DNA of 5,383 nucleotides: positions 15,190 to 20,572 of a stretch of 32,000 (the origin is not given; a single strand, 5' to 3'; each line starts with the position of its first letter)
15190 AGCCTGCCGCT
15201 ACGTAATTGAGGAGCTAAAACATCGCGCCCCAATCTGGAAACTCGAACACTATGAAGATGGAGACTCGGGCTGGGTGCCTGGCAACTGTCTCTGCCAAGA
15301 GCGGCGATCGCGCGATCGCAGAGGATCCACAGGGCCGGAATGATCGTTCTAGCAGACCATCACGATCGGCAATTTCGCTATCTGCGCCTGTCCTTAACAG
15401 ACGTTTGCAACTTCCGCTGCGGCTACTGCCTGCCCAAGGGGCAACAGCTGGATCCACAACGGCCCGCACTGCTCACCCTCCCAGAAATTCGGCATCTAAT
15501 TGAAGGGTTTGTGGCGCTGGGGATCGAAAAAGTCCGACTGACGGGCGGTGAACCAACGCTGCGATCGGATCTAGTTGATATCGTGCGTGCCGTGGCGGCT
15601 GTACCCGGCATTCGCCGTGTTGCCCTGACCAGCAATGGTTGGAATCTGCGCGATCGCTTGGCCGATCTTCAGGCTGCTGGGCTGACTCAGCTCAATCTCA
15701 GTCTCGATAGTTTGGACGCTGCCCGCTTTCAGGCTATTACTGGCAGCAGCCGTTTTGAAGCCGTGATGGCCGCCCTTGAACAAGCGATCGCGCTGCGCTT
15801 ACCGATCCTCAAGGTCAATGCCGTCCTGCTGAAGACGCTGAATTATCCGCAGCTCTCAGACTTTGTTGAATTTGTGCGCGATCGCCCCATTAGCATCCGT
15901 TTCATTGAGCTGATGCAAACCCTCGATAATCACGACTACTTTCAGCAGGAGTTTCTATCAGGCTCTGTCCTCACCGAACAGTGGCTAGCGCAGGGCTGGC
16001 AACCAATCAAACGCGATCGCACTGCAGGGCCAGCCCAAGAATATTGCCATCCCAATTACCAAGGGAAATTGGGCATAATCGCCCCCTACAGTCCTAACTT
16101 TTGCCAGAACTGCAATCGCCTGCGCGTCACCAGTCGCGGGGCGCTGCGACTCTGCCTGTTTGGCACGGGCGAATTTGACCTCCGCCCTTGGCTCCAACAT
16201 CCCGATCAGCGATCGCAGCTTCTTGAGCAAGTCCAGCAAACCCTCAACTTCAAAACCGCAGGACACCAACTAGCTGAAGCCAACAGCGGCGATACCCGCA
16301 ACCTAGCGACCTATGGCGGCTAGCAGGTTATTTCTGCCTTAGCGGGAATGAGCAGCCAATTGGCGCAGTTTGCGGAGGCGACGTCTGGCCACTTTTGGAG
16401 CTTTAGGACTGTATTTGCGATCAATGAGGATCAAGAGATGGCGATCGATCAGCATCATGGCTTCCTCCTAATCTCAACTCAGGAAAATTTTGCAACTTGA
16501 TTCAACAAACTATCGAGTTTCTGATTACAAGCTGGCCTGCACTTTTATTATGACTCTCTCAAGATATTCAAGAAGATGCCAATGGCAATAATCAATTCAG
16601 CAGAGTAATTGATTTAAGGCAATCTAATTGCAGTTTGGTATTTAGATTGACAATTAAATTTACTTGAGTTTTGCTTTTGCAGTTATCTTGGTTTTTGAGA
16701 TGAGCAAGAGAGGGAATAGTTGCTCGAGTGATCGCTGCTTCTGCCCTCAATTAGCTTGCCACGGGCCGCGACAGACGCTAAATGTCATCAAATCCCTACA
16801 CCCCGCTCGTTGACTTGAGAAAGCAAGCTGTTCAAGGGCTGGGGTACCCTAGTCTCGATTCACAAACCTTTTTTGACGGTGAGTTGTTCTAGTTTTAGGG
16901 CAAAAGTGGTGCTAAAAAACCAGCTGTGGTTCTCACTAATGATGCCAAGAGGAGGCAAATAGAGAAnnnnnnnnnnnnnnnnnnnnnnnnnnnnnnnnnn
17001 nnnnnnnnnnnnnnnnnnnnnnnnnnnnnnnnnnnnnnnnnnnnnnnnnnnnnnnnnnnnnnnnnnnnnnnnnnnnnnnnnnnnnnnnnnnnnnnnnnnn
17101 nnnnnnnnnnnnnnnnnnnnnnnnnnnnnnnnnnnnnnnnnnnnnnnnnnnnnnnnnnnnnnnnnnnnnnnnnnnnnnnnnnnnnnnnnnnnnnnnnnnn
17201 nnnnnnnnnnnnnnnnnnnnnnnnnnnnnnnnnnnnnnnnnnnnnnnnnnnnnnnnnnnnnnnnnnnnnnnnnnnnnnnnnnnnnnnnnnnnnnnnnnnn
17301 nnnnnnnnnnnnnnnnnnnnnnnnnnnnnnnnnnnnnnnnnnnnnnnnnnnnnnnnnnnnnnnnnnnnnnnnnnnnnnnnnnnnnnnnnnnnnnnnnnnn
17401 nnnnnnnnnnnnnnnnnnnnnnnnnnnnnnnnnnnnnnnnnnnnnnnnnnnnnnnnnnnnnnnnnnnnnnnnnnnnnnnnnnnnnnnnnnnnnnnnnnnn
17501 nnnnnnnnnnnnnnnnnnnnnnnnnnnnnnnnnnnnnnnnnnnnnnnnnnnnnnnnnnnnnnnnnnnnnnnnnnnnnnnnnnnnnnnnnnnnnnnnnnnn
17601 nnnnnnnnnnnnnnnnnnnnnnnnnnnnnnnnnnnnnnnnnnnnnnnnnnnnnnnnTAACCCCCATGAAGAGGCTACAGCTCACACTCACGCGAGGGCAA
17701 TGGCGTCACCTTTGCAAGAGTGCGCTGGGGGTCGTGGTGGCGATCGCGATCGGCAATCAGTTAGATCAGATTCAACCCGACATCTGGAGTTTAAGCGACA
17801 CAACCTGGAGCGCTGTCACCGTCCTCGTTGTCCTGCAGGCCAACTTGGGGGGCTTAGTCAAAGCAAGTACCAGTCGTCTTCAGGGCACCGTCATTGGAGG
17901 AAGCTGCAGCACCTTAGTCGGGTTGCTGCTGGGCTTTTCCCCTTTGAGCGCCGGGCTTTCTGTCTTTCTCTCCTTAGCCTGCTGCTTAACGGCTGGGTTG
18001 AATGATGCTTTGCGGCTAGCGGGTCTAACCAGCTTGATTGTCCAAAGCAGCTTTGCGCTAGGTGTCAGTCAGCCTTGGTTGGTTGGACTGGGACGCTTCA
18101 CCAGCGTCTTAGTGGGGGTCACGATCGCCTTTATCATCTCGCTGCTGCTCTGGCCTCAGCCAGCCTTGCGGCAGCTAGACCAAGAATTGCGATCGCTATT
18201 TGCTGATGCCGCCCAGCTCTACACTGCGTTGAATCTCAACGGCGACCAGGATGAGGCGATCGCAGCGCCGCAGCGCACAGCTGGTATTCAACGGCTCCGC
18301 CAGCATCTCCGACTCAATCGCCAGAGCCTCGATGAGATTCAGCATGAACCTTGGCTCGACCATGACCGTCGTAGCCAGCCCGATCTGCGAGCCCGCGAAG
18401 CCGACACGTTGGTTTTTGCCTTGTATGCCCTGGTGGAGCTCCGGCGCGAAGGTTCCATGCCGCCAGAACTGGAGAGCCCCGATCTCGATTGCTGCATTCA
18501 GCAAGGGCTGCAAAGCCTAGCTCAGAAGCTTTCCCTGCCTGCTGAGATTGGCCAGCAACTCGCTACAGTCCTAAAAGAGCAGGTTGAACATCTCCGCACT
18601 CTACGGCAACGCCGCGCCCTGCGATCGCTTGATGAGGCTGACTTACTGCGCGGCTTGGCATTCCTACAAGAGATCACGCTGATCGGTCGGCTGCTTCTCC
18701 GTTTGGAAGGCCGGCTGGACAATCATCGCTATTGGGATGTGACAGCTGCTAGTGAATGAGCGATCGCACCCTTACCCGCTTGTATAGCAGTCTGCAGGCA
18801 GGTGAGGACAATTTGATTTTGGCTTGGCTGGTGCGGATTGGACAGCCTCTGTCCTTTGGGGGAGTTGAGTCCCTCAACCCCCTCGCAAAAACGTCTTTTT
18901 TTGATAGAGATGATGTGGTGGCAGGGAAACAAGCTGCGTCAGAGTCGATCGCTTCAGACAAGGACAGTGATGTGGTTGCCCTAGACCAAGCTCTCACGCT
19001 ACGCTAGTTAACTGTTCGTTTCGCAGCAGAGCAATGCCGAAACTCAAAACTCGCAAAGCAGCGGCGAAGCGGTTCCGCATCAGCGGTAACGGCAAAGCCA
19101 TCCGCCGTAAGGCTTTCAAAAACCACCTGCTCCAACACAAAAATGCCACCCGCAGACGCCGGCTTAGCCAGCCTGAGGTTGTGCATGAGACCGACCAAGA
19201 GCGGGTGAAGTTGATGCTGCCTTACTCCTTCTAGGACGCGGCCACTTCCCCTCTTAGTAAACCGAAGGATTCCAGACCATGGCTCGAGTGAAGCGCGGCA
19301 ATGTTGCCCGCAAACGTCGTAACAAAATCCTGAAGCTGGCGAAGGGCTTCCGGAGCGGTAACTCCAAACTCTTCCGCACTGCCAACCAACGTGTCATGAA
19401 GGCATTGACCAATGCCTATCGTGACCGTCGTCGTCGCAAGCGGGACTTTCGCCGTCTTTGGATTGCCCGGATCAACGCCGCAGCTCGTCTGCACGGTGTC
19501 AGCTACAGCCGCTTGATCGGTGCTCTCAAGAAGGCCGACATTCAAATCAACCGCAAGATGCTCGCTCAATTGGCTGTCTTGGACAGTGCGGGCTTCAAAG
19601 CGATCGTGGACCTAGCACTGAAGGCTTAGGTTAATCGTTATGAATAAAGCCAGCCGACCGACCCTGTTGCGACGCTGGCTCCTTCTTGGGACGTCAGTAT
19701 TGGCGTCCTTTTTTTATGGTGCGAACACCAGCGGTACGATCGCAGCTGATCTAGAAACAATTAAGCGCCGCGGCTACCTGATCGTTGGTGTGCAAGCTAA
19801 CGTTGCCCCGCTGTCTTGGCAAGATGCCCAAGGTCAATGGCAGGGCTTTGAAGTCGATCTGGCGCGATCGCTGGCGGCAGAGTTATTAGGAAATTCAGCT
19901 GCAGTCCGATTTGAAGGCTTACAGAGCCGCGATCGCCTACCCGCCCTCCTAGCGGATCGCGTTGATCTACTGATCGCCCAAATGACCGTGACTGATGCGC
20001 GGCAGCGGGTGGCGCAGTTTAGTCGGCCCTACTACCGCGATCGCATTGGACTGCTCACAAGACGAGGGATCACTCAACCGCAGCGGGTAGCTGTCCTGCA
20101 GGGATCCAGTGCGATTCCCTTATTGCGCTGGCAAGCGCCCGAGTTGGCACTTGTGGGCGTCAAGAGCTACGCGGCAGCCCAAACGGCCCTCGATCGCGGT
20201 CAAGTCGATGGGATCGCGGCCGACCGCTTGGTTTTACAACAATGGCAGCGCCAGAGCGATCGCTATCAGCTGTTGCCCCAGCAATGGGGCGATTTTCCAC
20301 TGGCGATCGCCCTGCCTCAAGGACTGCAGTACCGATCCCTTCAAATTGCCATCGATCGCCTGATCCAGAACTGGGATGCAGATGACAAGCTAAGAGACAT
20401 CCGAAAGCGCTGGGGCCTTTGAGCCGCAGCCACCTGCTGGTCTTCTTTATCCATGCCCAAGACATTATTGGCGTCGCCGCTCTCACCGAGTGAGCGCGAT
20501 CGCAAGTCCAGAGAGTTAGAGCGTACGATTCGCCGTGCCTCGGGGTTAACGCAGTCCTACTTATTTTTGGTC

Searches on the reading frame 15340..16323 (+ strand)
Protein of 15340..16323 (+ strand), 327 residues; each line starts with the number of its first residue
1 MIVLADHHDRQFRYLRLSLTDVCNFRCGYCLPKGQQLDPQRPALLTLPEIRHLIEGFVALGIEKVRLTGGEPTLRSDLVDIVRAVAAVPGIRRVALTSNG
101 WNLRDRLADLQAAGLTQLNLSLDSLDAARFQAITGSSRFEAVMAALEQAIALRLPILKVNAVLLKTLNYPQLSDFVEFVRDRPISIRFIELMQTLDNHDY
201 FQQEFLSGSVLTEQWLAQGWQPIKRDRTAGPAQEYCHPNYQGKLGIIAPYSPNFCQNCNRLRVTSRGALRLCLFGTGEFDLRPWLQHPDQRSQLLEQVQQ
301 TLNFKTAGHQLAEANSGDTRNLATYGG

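Call 35: search_protein_families(library=pfam, proteins=[window:15340-16323:+], max_evalue=0.001)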
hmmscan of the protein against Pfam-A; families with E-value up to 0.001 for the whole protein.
window:15340-16323:+ (327 aa): 2 families
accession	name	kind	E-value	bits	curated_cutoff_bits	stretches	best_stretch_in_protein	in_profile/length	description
PF06463.18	Mob_synth_C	-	8.1e-32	110.3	37.4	1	185-310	2-127/128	Molybdenum Cofactor Synthesis C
PF04055.27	Radical_SAM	-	3.4e-28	99.3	29.5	1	18-179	2-166/166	Radical SAM superfamily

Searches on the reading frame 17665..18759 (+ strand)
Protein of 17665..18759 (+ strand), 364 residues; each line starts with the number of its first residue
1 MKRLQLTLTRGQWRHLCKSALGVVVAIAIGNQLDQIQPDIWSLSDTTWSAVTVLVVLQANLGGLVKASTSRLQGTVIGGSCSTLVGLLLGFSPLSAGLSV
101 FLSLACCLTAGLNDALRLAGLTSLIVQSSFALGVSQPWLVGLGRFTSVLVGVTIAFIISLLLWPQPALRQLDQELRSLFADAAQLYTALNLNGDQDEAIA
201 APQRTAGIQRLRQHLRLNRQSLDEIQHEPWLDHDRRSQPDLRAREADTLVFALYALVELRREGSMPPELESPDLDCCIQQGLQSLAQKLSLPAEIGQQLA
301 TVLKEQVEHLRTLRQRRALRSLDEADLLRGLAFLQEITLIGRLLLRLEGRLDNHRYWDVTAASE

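Call 35: search_protein_families(library=pfam, proteins=[window:17665-18759:+], max_evalue=0.001)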
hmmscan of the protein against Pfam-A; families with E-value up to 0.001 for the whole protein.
window:17665-18759:+ (364 aa): 4 families
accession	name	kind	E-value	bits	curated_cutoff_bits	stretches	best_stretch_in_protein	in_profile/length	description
PF04632.18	FUSC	-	4.1e-19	69.1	30.9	1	12-348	1-314/660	Fusaric acid resistance protein family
PF13515.12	FUSC_2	-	2.1e-08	34.8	25.6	1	40-158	8-126/126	Fusaric acid resistance protein-like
PF06081.17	ArAE_1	-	2.8e-08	34.4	22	1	17-161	8-140/141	Aromatic acid exporter family member 1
PF09991.14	DUF2232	-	7.3e-05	22.5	27.8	0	147-209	94-155/290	Predicted membrane protein (DUF2232)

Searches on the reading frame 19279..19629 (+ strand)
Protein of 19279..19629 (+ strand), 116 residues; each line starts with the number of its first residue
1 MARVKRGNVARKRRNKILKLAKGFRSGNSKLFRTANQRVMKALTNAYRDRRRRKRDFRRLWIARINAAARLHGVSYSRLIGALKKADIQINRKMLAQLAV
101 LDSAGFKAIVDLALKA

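Call 36: search_protein_families(library=pfam, proteins=[window:19279-19629:+], max_evalue=0.001)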
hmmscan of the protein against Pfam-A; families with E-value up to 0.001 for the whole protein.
window:19279-19629:+ (116 aa): 1 family
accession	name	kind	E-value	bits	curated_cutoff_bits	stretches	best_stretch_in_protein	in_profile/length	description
PF00453.23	Ribosomal_L20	-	4.2e-44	149.5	30.8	1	3-109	1-107/107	Ribosomal protein L20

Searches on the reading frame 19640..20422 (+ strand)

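Call 36: search_protein_families(library=pfam, proteins=[window:19640-20422:+], max_evalue=0.001)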
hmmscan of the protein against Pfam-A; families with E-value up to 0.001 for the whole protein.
window:19640-20422:+ (260 aa): 2 families
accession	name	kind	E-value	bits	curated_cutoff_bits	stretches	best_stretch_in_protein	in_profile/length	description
PF00497.25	SBP_bac_3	-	1.2e-23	83.8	26.4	1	47-259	1-130/132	Bacterial extracellular solute-binding proteins, family 3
PF10613.14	Lig_chan-Glu_bd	-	1.7e-06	28.5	30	1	102-141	73-112/115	Ligated ion channel L-glutamate- and glycine-binding site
